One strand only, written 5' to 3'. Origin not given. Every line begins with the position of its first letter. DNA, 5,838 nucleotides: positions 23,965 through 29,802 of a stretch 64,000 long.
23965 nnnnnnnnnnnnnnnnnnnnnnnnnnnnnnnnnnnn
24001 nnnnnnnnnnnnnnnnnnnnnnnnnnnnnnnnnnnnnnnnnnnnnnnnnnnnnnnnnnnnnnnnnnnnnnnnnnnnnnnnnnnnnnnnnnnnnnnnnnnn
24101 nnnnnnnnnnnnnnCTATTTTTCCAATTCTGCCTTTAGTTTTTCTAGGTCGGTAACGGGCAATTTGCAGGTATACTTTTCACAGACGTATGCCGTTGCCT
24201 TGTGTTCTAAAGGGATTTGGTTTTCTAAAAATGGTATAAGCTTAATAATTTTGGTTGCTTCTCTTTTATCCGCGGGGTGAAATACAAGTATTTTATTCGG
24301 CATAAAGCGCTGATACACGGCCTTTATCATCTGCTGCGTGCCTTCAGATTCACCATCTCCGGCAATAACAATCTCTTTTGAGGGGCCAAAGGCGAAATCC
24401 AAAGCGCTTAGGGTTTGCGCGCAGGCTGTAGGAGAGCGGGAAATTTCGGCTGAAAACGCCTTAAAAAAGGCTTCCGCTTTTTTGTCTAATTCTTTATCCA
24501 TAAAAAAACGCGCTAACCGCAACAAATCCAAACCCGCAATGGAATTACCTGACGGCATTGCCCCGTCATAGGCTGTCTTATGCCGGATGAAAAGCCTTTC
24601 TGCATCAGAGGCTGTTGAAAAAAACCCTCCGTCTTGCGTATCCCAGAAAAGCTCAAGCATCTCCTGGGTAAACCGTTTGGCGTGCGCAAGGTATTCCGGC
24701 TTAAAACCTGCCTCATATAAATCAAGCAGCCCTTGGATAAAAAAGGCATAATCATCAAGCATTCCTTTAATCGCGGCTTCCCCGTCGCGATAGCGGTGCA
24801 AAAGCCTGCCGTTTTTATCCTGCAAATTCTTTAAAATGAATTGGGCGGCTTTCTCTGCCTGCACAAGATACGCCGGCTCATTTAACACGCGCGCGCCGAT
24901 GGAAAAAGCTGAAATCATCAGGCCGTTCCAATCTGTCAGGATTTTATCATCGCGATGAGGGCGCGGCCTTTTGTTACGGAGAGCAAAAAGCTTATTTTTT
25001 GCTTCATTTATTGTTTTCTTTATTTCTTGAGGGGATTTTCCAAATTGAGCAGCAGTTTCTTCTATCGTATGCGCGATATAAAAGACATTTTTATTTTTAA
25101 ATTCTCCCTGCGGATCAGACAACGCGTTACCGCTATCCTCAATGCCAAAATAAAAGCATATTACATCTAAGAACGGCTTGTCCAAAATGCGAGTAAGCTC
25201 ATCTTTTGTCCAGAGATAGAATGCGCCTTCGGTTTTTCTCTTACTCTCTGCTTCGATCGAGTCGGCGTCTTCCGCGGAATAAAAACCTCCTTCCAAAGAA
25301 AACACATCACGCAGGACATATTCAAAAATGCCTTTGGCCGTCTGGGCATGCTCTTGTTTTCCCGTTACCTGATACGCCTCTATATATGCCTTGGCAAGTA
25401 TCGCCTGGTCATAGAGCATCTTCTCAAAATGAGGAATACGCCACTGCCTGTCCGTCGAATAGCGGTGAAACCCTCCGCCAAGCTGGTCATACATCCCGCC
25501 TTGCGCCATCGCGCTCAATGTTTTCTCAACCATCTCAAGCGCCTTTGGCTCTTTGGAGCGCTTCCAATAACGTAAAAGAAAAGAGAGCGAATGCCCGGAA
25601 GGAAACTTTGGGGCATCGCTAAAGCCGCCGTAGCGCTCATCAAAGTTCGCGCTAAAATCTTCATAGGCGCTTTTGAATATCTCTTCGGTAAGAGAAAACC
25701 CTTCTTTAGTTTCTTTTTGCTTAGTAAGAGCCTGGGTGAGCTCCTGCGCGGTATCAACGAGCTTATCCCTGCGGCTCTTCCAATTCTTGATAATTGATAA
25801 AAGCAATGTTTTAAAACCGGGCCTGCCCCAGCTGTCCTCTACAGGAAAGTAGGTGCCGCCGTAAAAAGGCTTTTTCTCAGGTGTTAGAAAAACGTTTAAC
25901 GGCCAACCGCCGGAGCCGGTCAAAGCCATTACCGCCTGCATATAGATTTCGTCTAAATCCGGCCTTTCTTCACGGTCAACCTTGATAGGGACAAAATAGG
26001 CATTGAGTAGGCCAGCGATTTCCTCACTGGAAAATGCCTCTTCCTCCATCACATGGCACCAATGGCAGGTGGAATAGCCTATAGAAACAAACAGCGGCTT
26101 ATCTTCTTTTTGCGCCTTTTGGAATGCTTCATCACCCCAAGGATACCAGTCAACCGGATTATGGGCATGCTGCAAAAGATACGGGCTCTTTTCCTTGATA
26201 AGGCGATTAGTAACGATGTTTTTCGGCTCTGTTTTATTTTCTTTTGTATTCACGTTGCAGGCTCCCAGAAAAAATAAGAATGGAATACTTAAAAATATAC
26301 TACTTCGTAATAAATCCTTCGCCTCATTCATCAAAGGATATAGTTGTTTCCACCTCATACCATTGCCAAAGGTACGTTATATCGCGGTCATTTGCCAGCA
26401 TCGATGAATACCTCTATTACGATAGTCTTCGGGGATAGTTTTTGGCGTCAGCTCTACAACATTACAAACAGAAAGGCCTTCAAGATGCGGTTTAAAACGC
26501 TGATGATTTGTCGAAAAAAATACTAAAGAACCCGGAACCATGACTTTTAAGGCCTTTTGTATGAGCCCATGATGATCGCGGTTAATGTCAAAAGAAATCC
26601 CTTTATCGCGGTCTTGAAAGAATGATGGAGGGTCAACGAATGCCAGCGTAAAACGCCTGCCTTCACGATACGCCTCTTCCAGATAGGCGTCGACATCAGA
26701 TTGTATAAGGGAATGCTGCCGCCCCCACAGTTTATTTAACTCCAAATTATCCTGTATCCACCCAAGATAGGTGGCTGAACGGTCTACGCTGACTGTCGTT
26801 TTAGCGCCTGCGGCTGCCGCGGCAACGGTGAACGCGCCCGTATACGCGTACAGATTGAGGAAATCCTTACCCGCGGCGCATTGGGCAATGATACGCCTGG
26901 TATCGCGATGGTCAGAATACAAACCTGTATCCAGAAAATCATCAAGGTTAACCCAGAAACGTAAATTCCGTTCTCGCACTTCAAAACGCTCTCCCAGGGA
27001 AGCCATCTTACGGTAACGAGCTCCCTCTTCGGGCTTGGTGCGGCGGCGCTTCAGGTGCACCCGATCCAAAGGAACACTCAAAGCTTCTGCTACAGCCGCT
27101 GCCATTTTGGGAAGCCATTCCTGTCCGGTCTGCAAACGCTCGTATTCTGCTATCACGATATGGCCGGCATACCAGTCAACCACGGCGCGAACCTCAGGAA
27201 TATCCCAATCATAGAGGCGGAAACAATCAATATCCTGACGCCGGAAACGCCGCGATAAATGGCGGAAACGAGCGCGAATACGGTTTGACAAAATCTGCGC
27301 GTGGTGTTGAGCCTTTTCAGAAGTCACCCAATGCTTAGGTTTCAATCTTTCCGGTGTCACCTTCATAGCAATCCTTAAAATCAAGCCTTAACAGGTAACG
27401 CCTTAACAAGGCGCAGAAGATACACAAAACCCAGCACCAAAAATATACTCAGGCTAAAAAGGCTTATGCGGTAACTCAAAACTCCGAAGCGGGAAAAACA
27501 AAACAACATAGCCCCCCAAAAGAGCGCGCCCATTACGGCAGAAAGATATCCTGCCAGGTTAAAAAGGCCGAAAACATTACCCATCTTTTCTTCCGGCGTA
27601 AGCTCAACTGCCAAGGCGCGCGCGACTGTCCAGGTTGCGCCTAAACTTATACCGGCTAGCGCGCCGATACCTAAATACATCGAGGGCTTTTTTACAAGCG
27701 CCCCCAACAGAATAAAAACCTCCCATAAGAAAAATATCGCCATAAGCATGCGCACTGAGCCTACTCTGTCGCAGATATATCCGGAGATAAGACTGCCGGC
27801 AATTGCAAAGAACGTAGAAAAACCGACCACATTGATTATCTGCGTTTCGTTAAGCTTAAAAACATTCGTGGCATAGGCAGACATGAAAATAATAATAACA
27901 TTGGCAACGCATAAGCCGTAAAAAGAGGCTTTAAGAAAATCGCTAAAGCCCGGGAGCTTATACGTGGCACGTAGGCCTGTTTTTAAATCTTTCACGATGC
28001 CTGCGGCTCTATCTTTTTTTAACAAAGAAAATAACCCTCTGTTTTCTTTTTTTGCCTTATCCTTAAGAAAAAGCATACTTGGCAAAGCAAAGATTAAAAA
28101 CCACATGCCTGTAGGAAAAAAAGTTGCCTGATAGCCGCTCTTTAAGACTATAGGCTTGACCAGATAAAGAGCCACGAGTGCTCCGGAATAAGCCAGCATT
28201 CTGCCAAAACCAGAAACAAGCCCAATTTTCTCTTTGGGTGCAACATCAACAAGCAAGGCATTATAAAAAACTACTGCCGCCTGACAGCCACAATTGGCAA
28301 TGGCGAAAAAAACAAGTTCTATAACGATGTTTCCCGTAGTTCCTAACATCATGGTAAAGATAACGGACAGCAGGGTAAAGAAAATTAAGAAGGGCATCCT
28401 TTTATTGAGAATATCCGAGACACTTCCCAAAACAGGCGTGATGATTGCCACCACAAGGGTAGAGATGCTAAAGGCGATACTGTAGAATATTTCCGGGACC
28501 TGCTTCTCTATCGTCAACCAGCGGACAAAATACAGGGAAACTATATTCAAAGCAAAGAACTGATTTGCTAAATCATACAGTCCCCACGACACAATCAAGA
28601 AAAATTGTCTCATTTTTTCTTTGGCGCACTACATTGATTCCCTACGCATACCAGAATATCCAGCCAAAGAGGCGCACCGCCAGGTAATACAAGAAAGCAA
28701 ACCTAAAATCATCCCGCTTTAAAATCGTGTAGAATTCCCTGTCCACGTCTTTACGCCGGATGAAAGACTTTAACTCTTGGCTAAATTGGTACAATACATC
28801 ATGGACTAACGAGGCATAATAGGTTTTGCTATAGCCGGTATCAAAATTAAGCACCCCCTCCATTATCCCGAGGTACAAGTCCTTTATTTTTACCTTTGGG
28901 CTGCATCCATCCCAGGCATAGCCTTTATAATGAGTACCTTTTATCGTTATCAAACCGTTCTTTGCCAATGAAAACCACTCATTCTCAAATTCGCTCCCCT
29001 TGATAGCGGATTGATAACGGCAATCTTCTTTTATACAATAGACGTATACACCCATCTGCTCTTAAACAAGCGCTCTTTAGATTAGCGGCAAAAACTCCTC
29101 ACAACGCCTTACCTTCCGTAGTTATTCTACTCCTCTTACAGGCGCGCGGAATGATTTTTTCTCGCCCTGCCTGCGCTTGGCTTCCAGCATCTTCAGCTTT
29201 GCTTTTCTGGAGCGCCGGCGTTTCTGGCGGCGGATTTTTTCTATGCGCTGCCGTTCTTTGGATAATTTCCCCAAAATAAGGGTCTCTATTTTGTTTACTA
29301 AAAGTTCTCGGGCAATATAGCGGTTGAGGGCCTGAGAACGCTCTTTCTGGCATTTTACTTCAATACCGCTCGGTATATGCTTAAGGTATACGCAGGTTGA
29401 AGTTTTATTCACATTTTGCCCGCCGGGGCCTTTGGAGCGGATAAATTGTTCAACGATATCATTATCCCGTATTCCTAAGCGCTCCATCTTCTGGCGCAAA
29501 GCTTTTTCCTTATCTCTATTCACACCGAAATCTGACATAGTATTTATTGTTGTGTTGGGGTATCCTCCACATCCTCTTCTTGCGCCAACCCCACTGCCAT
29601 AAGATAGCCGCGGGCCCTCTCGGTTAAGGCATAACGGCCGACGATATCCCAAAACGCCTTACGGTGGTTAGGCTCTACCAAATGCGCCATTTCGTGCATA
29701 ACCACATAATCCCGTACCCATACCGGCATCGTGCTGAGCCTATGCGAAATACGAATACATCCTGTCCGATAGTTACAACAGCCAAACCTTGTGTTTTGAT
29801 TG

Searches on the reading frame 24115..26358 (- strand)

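Call 45: search_protein_families(library=pfam, proteins=[window:24115-26358:-], max_evalue=0.00001)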
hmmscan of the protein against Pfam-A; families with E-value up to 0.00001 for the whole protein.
window:24115-26358:- (747 aa): 2 families
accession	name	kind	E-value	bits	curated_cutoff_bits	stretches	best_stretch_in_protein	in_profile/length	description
PF03190.21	Thioredox_DsbH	-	7.6e-78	260.5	27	1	50-211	1-162/163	Protein of unknown function, DUF255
PF13899.12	Thioredoxin_7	-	7.8e-11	42.4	27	1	70-160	1-83/83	Thioredoxin-like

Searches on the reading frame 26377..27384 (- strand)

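Call 45: search_protein_families(library=pfam, proteins=[window:26377-27384:-], max_evalue=0.00001)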
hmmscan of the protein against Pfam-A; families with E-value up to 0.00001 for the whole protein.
window:26377-27384:- (335 aa): 2 families
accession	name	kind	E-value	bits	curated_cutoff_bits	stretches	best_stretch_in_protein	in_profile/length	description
PF10672.15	Methyltrans_SAM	-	1.1e-19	71.3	27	1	69-294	19-240/286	S-adenosylmethionine-dependent methyltransferase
PF03602.21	Cons_hypoth95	-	6.1e-09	36.2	24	1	165-256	35-123/182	Conserved hypothetical protein 95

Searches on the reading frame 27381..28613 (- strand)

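Call 45: search_protein_families(library=pfam, proteins=[window:27381-28613:-], max_evalue=0.00001)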
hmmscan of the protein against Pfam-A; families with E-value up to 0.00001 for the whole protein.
window:27381-28613:- (410 aa): 3 families
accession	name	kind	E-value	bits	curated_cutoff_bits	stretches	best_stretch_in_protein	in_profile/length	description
PF07690.21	MFS_1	-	5.6e-27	95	33.4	2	236-401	11-172/347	Major Facilitator Superfamily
PF11700.14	ATG22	-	3.4e-19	69.4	24.1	1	43-401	72-471/482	Vacuole effluxer Atg22 like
PF12832.13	MFS_1_like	-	8.3e-09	35.4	25.2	1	48-369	40-361/373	MFS_1 like family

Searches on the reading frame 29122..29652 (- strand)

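Call 46: search_protein_families(library=pfam, proteins=[window:29122-29652:-], max_evalue=0.00001)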
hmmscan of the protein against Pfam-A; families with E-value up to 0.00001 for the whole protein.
window:29122-29652:- (176 aa): 1 family
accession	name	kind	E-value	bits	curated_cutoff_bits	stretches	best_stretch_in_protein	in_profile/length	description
PF00472.26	RF-1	-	6e-25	87.9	35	1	59-162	5-109/116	RF-1 domain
